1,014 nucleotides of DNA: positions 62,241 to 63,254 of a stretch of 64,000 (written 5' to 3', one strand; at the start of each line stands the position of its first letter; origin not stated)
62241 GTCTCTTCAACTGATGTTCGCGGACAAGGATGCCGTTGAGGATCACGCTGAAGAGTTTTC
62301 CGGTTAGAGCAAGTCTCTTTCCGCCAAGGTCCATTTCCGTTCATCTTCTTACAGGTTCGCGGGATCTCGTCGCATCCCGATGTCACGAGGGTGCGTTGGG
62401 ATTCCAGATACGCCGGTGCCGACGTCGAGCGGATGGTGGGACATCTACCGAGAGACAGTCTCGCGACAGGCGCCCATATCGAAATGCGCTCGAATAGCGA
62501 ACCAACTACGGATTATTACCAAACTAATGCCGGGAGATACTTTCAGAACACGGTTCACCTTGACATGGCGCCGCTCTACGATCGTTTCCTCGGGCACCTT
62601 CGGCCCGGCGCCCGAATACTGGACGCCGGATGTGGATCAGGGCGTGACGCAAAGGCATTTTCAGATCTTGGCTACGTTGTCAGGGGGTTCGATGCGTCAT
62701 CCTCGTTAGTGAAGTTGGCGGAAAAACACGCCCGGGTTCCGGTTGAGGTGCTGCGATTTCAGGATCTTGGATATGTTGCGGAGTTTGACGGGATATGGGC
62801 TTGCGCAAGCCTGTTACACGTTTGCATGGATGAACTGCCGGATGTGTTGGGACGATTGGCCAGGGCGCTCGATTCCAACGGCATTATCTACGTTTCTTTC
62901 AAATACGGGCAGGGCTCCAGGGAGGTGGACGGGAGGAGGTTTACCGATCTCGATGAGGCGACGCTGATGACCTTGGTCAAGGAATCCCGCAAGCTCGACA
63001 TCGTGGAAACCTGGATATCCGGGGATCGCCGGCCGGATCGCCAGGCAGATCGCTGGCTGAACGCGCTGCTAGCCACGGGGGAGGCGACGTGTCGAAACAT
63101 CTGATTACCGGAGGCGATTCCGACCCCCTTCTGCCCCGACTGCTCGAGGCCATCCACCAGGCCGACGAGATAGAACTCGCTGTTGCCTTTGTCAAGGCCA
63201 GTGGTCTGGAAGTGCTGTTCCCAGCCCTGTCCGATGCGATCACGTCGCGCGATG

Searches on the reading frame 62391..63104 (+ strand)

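Call 50: search_protein_families(library=pfam, proteins=[window:62391-63104:+], max_evalue=0.001)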
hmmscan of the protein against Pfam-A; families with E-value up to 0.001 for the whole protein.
window:62391-63104:+ (237 aa): 6 families
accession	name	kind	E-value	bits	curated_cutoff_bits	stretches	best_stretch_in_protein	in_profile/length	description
PF13649.12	Methyltransf_25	-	7.9e-12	46.1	27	1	76-164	1-97/97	Methyltransferase domain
PF08241.18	Methyltransf_11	-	1.7e-11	45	21.2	1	77-168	1-95/95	Methyltransferase domain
PF13489.12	Methyltransf_23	-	1.5e-10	41.5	27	1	55-169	5-117/164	Methyltransferase domain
PF08242.18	Methyltransf_12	-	1.1e-08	36.2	30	1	77-166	1-98/98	Methyltransferase domain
PF13847.12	Methyltransf_31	-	1.2e-07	32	27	1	71-169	2-110/145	Methyltransferase domain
PF05724.17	TPMT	-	0.0007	19.8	26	1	50-124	17-91/218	Thiopurine S-methyltransferase (TPMT)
